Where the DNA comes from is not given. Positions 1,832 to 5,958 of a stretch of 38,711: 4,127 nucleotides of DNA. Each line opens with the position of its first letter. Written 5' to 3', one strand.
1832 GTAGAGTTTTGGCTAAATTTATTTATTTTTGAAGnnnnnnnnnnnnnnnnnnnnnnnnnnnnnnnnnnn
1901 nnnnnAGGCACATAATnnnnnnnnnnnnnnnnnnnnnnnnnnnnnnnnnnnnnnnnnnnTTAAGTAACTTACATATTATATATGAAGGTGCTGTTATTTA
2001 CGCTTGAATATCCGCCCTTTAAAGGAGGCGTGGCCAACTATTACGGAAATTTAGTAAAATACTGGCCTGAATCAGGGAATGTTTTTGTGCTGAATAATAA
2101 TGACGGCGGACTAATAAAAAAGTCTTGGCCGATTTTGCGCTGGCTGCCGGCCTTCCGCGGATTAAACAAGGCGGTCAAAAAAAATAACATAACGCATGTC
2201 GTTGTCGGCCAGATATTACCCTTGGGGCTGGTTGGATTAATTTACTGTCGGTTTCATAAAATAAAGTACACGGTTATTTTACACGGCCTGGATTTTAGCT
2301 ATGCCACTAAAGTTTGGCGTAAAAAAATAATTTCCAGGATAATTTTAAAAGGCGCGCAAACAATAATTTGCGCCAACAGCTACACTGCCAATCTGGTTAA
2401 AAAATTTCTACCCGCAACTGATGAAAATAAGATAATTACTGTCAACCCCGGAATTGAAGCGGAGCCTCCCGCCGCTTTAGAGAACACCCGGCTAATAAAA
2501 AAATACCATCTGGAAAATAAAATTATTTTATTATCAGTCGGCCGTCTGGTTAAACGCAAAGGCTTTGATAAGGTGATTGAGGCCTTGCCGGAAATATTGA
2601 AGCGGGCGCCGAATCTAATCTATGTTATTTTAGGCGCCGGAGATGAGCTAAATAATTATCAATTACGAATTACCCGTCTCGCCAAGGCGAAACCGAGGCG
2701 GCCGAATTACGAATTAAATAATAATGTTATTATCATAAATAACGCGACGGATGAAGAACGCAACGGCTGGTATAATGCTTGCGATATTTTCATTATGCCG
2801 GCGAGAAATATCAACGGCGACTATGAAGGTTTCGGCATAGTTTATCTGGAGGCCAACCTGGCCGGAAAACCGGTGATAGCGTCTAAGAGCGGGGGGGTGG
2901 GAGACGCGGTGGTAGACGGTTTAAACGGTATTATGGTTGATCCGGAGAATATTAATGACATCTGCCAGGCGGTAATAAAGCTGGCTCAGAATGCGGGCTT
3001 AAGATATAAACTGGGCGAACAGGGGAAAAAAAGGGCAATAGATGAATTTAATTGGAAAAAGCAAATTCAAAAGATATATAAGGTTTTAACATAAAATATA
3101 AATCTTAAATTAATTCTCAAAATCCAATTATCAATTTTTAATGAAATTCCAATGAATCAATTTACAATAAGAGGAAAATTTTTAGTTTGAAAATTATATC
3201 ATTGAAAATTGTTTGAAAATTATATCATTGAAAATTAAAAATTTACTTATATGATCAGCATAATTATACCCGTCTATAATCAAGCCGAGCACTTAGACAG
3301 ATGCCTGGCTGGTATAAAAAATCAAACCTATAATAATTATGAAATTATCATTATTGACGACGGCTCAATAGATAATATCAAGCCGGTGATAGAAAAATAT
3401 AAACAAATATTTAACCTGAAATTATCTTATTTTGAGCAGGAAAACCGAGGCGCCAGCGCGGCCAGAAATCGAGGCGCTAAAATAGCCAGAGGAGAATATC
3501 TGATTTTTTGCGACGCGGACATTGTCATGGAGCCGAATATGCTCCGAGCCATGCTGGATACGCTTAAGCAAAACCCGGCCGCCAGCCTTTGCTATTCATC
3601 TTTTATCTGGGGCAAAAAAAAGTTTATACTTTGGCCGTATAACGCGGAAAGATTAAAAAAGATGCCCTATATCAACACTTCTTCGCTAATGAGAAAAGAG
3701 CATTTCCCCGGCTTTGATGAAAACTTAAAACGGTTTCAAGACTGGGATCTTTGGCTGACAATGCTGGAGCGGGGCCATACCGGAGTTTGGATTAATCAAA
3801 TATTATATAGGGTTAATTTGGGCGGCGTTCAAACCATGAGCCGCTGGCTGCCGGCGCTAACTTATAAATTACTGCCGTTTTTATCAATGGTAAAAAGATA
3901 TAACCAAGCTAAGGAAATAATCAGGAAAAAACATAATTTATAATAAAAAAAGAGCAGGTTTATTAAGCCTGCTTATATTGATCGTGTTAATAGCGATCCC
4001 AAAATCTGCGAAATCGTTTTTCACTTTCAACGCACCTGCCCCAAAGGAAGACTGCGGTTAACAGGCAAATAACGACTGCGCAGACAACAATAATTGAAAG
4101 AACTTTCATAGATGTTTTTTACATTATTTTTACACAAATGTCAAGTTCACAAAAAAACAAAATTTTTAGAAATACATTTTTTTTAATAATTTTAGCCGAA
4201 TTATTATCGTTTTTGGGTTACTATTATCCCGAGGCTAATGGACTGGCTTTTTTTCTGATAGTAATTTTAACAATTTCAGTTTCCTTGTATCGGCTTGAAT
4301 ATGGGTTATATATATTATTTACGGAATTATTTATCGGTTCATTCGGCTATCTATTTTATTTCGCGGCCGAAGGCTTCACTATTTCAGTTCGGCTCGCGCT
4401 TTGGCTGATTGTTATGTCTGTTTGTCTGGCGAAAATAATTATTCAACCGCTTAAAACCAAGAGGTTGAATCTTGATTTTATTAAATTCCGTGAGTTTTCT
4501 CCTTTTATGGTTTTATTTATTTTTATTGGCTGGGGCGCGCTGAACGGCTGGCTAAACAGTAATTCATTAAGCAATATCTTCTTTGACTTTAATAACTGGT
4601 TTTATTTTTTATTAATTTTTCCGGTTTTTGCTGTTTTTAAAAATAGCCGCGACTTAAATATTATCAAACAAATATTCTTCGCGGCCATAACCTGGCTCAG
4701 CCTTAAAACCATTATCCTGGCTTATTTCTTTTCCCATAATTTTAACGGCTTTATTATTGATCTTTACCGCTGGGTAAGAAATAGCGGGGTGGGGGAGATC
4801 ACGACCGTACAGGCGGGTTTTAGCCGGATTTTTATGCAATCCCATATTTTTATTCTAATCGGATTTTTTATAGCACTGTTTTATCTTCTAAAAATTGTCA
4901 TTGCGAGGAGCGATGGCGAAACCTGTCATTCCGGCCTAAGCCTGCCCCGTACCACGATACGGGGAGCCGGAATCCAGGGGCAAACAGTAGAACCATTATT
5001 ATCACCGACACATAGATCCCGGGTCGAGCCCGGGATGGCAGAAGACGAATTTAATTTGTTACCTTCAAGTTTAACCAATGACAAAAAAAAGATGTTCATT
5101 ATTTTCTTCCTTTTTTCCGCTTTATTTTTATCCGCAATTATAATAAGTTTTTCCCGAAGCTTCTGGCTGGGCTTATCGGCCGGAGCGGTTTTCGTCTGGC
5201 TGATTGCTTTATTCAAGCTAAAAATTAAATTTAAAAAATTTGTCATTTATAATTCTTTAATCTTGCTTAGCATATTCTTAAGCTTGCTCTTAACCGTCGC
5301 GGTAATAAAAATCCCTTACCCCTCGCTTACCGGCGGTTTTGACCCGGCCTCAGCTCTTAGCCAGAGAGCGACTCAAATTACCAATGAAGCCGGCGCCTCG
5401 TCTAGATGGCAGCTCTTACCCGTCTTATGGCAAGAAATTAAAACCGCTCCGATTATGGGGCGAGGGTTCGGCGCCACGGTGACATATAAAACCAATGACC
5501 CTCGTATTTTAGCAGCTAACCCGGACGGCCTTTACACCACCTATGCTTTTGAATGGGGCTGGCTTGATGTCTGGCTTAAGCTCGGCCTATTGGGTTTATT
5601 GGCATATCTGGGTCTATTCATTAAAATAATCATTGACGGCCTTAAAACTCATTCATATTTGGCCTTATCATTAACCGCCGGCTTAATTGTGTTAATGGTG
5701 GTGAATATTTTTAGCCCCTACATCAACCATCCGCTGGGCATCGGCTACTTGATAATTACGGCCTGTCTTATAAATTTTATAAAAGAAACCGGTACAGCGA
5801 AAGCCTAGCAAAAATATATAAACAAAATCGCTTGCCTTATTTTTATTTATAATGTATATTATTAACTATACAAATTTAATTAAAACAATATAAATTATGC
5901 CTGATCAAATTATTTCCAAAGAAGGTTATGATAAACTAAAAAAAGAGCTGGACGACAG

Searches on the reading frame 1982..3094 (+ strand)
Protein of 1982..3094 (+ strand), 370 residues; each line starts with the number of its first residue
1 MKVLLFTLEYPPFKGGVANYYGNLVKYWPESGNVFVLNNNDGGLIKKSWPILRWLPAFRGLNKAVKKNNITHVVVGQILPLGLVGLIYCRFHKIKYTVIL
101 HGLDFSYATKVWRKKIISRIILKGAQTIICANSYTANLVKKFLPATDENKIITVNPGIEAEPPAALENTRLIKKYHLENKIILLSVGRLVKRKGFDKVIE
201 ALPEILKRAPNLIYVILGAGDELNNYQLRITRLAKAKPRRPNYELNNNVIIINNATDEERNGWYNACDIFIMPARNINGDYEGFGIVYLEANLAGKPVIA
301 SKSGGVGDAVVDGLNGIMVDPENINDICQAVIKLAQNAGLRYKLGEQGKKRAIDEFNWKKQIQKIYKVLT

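Call 8: search_protein_families(library=pfam, proteins=[window:1982-3094:+], max_evalue=0.001)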
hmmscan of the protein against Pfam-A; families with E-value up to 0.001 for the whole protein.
window:1982-3094:+ (370 aa): 4 families
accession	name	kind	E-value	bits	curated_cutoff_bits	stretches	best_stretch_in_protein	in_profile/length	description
PF00534.26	Glycos_transf_1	-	1.5e-35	122.7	26.4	1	173-351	7-172/172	Glycosyl transferases group 1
PF13692.12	Glyco_trans_1_4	-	1.8e-26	93.6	27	1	182-337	3-142/142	Glycosyl transferases group 1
PF13439.12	Glyco_transf_4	-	3.1e-09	37.5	28.5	1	15-160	2-168/170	Glycosyltransferase Family 4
PF20706.3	GT4-conflict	-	5.5e-07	29.3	26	1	137-315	159-325/385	Family 4 Glycosyltransferase in conflict systems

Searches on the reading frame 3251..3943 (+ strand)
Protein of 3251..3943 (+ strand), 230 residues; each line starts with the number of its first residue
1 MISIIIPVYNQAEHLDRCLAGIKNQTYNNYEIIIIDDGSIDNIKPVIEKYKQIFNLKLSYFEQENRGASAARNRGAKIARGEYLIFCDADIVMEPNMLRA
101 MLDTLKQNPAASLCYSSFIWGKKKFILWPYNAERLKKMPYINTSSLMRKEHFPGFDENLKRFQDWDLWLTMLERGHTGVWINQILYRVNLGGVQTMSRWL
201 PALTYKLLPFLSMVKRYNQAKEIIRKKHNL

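Call 8: search_protein_families(library=pfam, proteins=[window:3251-3943:+], max_evalue=0.001)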
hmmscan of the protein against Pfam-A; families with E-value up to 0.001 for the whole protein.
window:3251-3943:+ (230 aa): 5 families
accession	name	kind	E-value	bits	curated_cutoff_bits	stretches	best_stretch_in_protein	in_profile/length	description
PF00535.33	Glycos_transf_2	-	2.6e-37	128.8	23.3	1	3-143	1-142/168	Glycosyl transferase family 2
PF10111.15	Glyco_tranf_2_2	-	4.4e-20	72.7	27.3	1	3-117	1-123/276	Glycosyltransferase like family 2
PF13641.12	Glyco_tranf_2_3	-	5.3e-10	40.1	27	1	2-108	3-114/230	Glycosyltransferase like family 2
PF13506.12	Glyco_transf_21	-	0.00028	20.9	21.7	1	76-114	26-64/174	Glycosyl transferase family 21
PF13704.12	Glyco_tranf_2_4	-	0.00089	20.1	27.5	0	10-90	2-81/98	Glycosyl transferase family 2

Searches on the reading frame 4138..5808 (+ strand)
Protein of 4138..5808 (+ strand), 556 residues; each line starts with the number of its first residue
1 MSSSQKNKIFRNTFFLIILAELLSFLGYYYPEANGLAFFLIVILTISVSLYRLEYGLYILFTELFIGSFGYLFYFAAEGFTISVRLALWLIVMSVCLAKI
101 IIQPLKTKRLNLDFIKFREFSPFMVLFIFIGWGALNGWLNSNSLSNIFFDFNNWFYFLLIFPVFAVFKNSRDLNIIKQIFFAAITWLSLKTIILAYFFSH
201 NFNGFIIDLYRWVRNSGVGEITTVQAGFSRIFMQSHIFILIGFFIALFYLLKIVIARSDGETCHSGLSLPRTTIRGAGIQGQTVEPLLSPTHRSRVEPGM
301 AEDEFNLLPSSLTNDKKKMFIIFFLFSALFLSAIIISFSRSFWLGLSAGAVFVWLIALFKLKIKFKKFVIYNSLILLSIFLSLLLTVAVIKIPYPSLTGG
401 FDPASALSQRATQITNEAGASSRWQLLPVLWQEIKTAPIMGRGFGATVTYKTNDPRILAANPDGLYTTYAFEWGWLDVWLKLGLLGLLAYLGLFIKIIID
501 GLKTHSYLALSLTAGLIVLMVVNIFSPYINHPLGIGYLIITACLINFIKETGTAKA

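Call 8: search_protein_families(library=pfam, proteins=[window:4138-5808:+], max_evalue=0.001)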
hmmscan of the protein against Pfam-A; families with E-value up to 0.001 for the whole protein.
window:4138-5808:+ (556 aa): 1 family
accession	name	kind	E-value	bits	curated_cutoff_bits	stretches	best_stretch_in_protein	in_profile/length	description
PF04932.20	Wzy_C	-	8e-11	42.4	31.7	1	326-491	2-149/149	O-Antigen ligase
